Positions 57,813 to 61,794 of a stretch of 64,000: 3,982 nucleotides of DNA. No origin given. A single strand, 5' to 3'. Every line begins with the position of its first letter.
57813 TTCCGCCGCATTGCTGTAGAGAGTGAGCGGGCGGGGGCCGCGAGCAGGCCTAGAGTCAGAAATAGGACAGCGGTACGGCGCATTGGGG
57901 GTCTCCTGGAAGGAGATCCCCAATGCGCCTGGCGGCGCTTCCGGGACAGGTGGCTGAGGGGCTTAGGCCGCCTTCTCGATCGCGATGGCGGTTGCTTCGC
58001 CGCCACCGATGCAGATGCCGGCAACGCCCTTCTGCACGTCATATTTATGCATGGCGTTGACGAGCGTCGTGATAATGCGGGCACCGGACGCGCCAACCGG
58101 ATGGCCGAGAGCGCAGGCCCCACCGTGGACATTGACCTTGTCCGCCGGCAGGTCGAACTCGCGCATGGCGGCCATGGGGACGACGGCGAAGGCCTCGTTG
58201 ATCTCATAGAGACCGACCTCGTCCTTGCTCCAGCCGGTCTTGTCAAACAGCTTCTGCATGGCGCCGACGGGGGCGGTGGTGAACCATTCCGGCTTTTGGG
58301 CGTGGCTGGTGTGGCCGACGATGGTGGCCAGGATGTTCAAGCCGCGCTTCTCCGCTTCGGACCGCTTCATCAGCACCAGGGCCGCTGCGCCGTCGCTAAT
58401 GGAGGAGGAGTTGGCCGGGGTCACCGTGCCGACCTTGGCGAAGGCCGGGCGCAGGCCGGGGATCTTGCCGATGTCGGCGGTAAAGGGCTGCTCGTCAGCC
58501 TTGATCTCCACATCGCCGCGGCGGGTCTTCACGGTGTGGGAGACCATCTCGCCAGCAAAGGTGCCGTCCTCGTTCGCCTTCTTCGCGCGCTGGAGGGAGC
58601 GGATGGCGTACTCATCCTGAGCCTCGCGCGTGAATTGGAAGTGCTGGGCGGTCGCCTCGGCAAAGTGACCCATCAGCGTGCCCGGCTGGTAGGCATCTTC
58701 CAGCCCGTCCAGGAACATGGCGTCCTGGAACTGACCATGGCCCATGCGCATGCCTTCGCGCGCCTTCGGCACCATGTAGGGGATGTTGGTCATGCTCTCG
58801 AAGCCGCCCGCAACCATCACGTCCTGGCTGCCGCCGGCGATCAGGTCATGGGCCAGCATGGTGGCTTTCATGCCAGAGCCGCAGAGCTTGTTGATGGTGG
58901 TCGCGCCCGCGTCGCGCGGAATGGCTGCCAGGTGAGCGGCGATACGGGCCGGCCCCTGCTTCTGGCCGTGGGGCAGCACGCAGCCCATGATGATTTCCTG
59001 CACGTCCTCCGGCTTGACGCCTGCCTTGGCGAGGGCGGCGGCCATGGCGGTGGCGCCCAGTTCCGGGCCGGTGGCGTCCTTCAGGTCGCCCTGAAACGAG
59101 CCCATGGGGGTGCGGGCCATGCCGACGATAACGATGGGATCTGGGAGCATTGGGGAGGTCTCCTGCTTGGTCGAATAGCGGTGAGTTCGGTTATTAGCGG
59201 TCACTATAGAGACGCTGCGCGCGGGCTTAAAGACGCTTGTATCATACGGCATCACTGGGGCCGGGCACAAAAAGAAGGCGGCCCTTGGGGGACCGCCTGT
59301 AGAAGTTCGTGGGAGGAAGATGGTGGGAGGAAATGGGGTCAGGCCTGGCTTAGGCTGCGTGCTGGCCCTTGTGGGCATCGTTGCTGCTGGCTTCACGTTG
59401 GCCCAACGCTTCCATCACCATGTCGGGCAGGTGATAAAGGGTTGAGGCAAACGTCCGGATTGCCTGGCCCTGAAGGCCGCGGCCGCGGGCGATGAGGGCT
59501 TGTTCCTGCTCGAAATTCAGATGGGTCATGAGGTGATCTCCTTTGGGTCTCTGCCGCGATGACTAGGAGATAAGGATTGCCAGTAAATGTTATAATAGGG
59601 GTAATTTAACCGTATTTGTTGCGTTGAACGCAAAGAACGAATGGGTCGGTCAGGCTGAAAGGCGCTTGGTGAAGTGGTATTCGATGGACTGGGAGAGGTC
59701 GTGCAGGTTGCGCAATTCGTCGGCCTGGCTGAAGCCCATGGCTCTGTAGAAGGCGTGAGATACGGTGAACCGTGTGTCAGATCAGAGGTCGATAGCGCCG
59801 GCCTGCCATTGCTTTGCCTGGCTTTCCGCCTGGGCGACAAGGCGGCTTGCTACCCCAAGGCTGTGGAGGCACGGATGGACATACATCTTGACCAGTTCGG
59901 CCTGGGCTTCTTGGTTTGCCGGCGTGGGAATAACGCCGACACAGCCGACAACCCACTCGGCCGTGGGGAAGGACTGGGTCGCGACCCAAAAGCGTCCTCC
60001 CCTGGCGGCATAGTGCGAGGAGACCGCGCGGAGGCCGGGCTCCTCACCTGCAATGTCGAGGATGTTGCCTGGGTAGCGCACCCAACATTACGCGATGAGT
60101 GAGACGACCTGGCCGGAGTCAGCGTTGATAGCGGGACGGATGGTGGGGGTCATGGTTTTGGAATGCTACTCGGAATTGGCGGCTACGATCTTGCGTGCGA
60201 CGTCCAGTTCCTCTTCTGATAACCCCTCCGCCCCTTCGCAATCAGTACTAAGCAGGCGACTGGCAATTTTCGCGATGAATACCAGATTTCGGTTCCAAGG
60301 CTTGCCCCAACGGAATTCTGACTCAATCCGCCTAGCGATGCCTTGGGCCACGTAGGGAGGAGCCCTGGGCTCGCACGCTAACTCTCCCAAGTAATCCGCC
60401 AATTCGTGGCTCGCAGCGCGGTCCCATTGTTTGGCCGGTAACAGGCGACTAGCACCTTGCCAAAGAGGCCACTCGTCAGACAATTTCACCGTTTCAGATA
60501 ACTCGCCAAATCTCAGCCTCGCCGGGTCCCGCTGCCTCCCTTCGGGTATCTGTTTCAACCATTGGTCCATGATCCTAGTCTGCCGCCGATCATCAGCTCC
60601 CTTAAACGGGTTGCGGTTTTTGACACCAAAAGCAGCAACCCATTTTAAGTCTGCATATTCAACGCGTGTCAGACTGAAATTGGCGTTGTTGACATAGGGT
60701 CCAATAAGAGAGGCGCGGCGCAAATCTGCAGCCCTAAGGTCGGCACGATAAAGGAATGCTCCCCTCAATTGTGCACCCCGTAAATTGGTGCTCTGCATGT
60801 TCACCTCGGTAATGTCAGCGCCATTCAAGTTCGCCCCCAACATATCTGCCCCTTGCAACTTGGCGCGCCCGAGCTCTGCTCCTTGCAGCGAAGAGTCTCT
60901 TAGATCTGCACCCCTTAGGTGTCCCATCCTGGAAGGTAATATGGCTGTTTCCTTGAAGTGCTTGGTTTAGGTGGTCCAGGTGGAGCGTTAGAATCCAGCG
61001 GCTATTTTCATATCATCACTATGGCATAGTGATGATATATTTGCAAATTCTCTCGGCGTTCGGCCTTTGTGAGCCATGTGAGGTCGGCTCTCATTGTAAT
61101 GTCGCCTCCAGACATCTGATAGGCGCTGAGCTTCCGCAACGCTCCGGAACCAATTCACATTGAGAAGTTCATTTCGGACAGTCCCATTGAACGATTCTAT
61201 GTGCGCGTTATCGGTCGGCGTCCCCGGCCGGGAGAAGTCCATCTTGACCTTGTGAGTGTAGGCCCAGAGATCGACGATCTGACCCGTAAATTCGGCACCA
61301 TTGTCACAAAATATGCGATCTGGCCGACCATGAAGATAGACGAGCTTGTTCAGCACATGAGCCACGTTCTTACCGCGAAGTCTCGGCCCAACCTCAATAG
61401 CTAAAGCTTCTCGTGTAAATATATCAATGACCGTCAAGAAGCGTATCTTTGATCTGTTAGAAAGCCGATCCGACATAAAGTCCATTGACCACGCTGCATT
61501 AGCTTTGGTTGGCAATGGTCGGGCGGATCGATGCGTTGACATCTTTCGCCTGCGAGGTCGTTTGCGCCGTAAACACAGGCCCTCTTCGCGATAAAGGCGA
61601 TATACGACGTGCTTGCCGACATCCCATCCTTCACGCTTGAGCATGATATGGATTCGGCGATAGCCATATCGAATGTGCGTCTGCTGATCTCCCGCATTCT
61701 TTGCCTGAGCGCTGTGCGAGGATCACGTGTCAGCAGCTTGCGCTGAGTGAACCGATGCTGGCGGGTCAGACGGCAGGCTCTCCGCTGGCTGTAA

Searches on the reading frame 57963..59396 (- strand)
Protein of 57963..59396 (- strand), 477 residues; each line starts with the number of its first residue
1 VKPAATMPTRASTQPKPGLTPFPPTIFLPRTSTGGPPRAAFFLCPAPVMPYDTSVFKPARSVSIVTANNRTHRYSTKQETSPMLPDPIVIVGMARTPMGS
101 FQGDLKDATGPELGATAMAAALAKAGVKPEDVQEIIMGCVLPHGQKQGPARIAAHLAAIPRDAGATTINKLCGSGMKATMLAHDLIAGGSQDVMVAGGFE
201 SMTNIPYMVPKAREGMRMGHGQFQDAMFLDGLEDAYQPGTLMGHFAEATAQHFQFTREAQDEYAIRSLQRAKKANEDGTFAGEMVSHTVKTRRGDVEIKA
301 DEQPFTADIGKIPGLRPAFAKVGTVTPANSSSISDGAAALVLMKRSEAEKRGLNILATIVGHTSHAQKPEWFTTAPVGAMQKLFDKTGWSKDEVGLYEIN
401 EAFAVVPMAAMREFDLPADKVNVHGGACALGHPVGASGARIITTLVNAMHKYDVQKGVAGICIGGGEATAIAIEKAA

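Call 38: search_protein_families(library=pfam, proteins=[window:57963-59396:-], max_evalue=0.001)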
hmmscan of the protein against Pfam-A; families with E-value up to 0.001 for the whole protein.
window:57963-59396:- (477 aa): 3 families
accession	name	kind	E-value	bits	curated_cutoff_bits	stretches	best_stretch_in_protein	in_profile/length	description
PF00108.29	Thiolase_N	-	7e-81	271.9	26.4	1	88-346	1-260/260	Thiolase, N-terminal domain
PF02803.24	Thiolase_C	-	3.7e-40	136.8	27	1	354-475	2-123/123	Thiolase, C-terminal domain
PF22691.2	Thiolase_C_1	-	4.7e-05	23.6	28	0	359-415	3-59/144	Thiolase C-terminal domain-like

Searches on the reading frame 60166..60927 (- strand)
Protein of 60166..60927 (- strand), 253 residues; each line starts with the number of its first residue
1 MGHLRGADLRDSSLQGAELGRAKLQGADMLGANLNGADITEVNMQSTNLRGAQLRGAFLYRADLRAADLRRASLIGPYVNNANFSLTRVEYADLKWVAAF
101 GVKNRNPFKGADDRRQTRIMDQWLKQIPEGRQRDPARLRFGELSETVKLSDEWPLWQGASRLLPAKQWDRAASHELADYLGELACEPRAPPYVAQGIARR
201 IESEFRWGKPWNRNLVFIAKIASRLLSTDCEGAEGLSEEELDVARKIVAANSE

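Call 38: search_protein_families(library=pfam, proteins=[window:60166-60927:-], max_evalue=0.001)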
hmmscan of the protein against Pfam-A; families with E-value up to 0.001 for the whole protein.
window:60166-60927:- (253 aa): 2 families
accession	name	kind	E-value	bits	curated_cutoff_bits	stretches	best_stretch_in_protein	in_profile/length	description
PF00805.28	Pentapeptide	-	1.3e-19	69.8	20.2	2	4-39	3-38/40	Pentapeptide repeats (8 copies)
PF13599.13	Pentapeptide_4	-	7.7e-05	23.1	38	0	10-73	4-67/78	Pentapeptide repeat region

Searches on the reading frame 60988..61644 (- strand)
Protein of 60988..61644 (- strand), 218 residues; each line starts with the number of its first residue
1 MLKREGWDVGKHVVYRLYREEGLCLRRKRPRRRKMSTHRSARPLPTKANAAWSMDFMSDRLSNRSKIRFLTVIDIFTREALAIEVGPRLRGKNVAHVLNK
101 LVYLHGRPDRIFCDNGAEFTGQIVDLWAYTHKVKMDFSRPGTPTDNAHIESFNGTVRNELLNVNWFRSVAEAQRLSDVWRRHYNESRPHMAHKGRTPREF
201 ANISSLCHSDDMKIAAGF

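Call 38: search_protein_families(library=pfam, proteins=[window:60988-61644:-], max_evalue=0.001)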
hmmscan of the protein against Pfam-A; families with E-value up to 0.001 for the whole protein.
window:60988-61644:- (218 aa): 3 families
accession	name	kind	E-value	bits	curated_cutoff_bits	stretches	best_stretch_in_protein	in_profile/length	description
PF13683.12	rve_3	-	3.8e-24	84.6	26.5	1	132-197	2-67/67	Integrase core domain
PF00665.32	rve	-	2.7e-17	63.3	32.6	1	46-143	2-102/102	Integrase core domain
PF13276.12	HTH_21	-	1.6e-05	25.5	28.1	1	1-31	29-60/60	HTH-like domain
